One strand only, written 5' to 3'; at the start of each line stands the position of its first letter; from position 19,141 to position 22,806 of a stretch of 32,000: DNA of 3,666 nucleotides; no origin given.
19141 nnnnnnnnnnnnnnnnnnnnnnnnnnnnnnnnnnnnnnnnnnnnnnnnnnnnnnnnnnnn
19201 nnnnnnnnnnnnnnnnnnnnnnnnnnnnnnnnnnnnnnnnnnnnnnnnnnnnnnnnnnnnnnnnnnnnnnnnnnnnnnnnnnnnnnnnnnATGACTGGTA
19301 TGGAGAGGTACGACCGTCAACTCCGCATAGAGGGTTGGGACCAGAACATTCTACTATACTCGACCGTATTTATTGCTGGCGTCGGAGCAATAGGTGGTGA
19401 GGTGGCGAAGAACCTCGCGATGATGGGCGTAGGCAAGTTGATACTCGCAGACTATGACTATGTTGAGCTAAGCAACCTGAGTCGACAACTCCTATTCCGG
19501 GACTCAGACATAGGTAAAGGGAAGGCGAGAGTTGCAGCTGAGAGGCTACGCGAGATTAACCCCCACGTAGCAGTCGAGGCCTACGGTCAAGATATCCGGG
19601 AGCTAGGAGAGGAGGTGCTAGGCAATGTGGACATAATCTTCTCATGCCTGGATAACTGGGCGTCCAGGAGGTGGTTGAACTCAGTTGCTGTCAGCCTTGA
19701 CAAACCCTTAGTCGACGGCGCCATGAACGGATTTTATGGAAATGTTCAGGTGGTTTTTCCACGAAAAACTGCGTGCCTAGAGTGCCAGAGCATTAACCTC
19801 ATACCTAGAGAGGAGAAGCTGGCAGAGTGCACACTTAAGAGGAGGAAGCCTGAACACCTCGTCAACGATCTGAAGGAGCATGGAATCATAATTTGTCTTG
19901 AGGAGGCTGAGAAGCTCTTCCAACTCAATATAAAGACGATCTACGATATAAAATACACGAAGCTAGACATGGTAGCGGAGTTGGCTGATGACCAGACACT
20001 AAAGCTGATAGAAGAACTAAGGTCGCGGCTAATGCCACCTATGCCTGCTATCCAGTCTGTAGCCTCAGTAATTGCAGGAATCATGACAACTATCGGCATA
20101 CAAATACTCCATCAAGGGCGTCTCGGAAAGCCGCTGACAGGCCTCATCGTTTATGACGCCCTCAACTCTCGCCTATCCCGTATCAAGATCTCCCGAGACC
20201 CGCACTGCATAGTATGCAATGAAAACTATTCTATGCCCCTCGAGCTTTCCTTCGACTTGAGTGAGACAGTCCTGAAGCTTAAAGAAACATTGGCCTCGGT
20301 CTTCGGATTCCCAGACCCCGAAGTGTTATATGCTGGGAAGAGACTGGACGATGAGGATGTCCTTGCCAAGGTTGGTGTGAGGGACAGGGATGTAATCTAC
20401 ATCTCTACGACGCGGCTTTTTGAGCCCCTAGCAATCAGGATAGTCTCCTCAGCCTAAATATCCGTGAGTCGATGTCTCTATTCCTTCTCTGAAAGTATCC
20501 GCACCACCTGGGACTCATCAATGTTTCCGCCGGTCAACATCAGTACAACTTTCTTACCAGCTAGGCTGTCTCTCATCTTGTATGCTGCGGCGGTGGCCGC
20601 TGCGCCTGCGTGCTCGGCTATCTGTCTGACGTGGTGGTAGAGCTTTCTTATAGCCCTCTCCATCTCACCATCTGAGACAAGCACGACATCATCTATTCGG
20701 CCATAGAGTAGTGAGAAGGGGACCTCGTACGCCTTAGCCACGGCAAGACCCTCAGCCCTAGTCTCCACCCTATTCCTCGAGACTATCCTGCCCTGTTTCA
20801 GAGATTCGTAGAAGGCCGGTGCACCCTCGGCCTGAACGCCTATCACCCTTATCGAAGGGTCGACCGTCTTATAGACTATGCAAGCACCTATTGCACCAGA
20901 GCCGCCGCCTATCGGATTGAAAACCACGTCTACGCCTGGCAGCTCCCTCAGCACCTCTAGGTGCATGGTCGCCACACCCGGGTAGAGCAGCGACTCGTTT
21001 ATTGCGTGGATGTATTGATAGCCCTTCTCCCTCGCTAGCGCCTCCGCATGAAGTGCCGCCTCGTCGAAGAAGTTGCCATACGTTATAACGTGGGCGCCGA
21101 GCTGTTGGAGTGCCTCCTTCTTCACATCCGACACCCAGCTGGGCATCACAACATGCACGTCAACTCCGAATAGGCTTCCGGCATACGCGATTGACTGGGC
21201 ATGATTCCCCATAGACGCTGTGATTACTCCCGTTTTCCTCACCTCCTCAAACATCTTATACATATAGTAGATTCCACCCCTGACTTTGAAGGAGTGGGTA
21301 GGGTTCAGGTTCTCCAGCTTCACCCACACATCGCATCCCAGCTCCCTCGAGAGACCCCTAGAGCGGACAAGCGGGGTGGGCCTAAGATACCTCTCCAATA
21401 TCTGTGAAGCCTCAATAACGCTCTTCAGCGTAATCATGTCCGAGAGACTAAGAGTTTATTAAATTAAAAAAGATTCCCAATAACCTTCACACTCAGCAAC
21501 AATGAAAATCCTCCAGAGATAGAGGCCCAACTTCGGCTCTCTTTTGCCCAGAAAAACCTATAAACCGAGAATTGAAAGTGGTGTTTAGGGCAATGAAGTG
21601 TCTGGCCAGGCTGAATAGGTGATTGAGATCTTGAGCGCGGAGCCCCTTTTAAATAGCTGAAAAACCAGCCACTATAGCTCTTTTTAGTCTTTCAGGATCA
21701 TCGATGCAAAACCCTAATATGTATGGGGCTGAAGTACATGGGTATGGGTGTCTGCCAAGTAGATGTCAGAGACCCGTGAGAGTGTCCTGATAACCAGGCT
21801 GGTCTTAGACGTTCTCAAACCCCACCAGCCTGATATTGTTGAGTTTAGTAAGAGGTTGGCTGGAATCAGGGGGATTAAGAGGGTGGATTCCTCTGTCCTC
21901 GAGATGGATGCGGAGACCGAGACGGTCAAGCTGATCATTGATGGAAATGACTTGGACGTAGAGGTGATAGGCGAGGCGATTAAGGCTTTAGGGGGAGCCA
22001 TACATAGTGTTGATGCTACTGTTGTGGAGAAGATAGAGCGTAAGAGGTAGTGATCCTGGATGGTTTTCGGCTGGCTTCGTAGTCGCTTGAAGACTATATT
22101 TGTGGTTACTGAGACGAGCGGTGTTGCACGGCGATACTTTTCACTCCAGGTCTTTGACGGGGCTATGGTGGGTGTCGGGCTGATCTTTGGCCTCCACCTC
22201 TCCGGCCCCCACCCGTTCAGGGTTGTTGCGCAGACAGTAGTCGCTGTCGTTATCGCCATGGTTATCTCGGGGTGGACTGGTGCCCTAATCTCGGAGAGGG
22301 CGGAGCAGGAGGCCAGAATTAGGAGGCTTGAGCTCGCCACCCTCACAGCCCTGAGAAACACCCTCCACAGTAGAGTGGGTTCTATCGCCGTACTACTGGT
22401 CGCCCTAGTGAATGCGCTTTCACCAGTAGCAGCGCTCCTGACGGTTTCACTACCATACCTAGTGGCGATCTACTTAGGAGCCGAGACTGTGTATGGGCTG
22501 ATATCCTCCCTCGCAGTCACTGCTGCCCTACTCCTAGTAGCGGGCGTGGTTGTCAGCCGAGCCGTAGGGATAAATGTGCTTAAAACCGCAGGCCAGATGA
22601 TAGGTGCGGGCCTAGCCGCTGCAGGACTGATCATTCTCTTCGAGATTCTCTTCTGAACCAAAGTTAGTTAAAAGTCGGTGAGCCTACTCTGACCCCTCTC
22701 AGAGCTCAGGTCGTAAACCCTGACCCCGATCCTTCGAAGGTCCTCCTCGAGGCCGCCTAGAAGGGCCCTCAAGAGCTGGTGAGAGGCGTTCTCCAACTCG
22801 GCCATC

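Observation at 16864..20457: Compact eukaryote-type ubiquitin module: Ub-E2-E1 operon divergent from a JAMM plus coiled-coil operon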

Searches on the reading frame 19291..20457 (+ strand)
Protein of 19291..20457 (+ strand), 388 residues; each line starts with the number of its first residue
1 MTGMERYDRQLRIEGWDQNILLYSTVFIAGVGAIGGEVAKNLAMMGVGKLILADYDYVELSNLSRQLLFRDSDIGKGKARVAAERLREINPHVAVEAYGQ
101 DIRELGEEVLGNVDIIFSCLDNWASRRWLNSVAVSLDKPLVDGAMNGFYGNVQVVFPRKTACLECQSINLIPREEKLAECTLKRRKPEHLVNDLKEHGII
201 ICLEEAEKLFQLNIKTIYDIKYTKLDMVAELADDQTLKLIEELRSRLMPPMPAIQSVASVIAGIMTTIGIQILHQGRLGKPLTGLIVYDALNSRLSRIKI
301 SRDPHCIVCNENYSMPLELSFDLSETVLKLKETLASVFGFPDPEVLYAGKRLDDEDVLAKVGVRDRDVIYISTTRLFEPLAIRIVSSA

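Call 3: search_protein_families(library=pfam, proteins=[window:19291-20457:+], max_evalue=0.01)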
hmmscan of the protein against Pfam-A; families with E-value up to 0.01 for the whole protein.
window:19291-20457:+ (388 aa): 4 families
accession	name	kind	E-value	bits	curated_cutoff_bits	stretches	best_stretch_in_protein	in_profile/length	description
PF00899.27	ThiF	-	4.8e-61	206.4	28.1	1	7-306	1-236/238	ThiF family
PF00240.29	ubiquitin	-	4e-07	30.1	25.4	1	318-371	12-67/72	Ubiquitin family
PF02826.25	2-Hacid_dh_C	-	0.0056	16.5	25.1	1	4-54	11-66/178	D-isomer specific 2-hydroxyacid dehydrogenase, NAD binding domain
PF23392.1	DUF7101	-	0.0079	16.6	27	0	294-321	61-88/96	Domain of unknown function (DUF7101)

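Call 4: search_protein_families(library=ncbifam, proteins=[window:19291-20457:+], max_evalue=0.01)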
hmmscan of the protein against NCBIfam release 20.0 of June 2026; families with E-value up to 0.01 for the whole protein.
window:19291-20457:+ (388 aa): 23 families
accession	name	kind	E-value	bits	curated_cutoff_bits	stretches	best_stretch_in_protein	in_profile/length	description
TIGR02356.1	adenyl_thiF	equivalog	2.8e-41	141.1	275.25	1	6-181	1-179/203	thiazole biosynthesis adenylyltransferase ThiF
NF004281.0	PRK05690.1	subfamily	2.8e-40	138.1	266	2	4-165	10-176/250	molybdopterin-synthase adenylyltransferase MoeB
NF006444.0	PRK08762.1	equivalog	3.9e-39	134.4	449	2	5-165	126-293/387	molybdopterin-synthase adenylyltransferase MoeB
TIGR02355.1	moeB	equivalog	2.8e-33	115.3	376.55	1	4-167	2-170/240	molybdopterin-synthase adenylyltransferase MoeB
NF006204.0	PRK08328.1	equivalog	5.5e-33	114.5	339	1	4-164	7-170/231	hypothetical protein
NF047750.1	SAMPActivE1UbaA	equivalog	8.8e-31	107.2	450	1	4-180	10-188/270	SAMP-activating enzyme E1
TIGR01408.1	Ube1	subfamily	1.1e-30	106.2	750.05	1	5-217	400-614/1008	ubiquitin-activating enzyme E1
NF009123.0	PRK12475.1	subfamily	1.9e-30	106.3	510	1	5-166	3-170/338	MoeB/ThiF family adenylyltransferase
NF005902.0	PRK07878.1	equivalog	9.4e-30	103.8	647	2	4-157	20-177/392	adenylyltransferase/sulfurtransferase MoeZ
NF004111.0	PRK05600.1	equivalog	2.6e-29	102.5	437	1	5-154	20-173/371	ThiF family adenylyltransferase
NF006395.0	PRK08644.1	equivalog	8.3e-25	87.7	159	1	22-151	29-161/215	sulfur carrier protein ThiS adenylyltransferase ThiF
NF005646.0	PRK07411.1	equivalog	8.8e-23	81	633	1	5-155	17-171/390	molybdopterin-synthase adenylyltransferase MoeB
TIGR02354.1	thiF_fam2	equivalog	1.5e-22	80.5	152.2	1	23-128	21-126/200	thiamine biosynthesis protein ThiF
NF006077.0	PRK08223.1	equivalog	1.4e-18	66.9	266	1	17-153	22-161/296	hypothetical protein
NF011424.0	PRK14851.1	subfamily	1.1e-12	46.8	1170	1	17-148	37-171/679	hypothetical protein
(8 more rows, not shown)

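Call 33: search_solved_structures(query=window:19291-20457:+, show_alignments=2)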
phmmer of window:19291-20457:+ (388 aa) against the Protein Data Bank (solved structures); distinct sequences matched with E-value up to 0.001: 82 (the best 60 are shown).
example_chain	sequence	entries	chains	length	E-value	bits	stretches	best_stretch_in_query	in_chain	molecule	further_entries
9mc4_A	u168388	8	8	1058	1e-39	140.2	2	4-249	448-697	Ubiquitin-like modifier-activating enzyme 1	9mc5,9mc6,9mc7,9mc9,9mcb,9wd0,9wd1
6dc6_A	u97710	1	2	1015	1.5e-38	136.3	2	4-248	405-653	Ubiquitin-like modifier-activating enzyme 1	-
9qgg_B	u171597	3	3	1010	4.8e-36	128.1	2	5-252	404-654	E1 ubiquitin-activating enzyme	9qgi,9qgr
5tr4_A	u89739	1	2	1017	6.4e-36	127.6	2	5-184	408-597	Ubiquitin-activating enzyme E1 1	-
6nya_A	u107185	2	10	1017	8.4e-36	127.3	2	5-184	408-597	Ubiquitin-activating enzyme E1 1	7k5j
3cmm_A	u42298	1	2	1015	8.5e-36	127.2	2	5-184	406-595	Ubiquitin-activating enzyme E1 1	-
5l6h_A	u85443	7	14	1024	8.8e-36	127.2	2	5-184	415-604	Ubiquitin-activating enzyme E1 1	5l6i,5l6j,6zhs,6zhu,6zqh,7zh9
4nnj_A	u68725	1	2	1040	9.2e-36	127.1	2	5-184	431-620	Ubiquitin-activating enzyme E1 1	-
6zht_C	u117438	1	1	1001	1.2e-33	120.2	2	5-184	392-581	Ubiquitin-activating enzyme E1 1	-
8se9_A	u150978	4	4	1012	4.5e-33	118.3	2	5-243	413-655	Ubiquitin-like modifier-activating enzyme 7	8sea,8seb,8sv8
8oif_A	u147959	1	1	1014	4.5e-33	118.3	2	5-243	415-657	Ubiquitin-like modifier-activating enzyme 7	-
4ii2_A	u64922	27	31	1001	1.6e-31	113.1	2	6-185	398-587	Ubiquitin-activating enzyme E1 1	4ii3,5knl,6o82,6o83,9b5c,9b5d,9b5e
9jtc_A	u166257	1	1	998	6.6e-31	111.1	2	6-166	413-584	UBA7 protein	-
5um6_A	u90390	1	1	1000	2e-30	109.6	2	6-183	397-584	Ubiquitin-activating enzyme E1 1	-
1tt5_B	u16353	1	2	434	3.5e-28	102.2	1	24-194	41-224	ubiquitin-activating enzyme E1C isoform 1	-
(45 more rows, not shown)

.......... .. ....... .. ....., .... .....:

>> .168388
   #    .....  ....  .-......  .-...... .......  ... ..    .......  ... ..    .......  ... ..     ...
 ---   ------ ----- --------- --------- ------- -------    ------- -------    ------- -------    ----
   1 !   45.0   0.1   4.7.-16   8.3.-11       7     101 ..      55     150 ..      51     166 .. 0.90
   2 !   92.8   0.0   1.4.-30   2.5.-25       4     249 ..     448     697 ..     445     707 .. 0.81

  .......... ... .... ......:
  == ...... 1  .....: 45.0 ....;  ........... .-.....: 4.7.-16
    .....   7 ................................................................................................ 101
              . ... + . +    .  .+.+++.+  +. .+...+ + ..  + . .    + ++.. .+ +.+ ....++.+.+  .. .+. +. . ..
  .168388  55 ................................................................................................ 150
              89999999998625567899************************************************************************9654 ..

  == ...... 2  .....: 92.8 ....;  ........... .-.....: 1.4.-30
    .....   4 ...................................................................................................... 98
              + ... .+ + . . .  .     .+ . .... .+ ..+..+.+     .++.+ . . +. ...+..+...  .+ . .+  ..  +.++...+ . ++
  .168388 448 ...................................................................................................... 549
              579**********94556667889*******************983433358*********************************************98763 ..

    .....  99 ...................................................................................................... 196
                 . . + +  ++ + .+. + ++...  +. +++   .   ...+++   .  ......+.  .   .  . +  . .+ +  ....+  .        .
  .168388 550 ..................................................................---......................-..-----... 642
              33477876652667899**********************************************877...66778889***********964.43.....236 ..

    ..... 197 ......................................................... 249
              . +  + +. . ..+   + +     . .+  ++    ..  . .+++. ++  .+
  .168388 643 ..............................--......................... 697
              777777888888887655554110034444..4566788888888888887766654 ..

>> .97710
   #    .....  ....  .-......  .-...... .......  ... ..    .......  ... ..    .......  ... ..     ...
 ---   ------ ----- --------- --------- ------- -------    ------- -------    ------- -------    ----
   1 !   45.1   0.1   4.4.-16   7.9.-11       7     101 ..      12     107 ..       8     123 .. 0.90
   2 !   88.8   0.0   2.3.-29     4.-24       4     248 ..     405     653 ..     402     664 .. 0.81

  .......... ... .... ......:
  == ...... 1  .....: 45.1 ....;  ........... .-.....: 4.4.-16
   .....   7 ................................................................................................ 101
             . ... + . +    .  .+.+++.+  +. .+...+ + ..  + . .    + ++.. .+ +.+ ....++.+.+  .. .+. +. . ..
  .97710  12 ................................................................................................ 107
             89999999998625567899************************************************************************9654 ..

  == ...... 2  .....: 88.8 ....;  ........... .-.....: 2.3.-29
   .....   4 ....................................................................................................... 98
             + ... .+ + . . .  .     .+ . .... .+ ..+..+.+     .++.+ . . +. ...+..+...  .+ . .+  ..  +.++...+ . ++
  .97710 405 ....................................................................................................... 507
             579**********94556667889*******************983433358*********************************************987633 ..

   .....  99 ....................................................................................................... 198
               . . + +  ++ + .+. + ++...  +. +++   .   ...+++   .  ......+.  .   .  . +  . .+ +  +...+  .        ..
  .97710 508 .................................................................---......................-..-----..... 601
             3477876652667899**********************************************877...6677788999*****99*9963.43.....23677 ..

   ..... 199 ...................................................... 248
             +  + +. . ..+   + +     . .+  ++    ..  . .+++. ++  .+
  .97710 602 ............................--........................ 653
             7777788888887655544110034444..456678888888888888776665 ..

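Call 73: search_protein_families(library=padloc, proteins=[window:19291-20457:+], max_evalue=0.01)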
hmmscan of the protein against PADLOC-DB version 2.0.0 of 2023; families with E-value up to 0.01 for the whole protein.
window:19291-20457:+ (388 aa): 33 families (the best 25 are shown)
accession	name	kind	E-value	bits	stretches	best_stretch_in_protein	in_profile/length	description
PDLC00836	E1-E2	-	8.1e-24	82.1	1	16-139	334-460/602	E1-E2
PDLC00829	E1-E2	-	8.1e-20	69.3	1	15-173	163-326/426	E1-E2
PDLC00837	E1-E2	-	1.9e-17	61.2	1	19-138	321-446/593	E1-E2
PDLC00848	E1-E2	-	1.6e-16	57.7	1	10-119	361-472/607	E1-E2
PDLC00840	E1-E2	-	5.7e-16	56.6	1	21-139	211-332/458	E1-E2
PDLC00847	E1-E2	-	6e-16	55.9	1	11-145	274-409/523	E1-E2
PDLC00828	E1-E2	-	1.2e-15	55.7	1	15-172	167-329/431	E1-E2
PDLC00846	E1-E2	-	2.8e-15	53.9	1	4-123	297-421/587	E1-E2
PDLC00832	E1-E2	-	2.1e-14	50.7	1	21-129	336-446/588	E1-E2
PDLC00843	E1-E2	-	7.6e-14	49.1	1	21-173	316-472/575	E1-E2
PDLC00856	E1-E2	-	7.6e-14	49.1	1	25-148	324-450/573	E1-E2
PDLC00835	E1-E2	-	1.1e-13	48.4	1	10-141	360-490/778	E1-E2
PDLC00839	E1-E2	-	4.7e-13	46.2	1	23-121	370-470/602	E1-E2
PDLC00855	E1-E2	-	7e-13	46.5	1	21-101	300-379/579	E1-E2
PDLC00850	E1-E2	-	5.2e-12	43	1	20-128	311-421/566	E1-E2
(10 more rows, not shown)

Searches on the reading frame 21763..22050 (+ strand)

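Call 3: search_protein_families(library=pfam, proteins=[window:21763-22050:+], max_evalue=0.01)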
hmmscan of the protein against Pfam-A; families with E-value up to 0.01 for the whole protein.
window:21763-22050:+ (95 aa): 1 family
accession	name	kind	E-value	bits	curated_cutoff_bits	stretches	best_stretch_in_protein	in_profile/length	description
PF02680.19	DUF211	-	3.6e-27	94.8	22.1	1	10-90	2-82/89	Uncharacterized ArCR, COG1888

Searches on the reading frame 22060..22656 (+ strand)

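Call 3: search_protein_families(library=pfam, proteins=[window:22060-22656:+], max_evalue=0.01)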
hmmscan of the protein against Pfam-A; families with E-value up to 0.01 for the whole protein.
window:22060-22656:+ (198 aa): 1 family
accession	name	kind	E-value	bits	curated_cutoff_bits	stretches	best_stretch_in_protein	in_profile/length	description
PF01988.24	VIT1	-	2.1e-05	24.9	28.1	1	116-190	138-208/214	VIT family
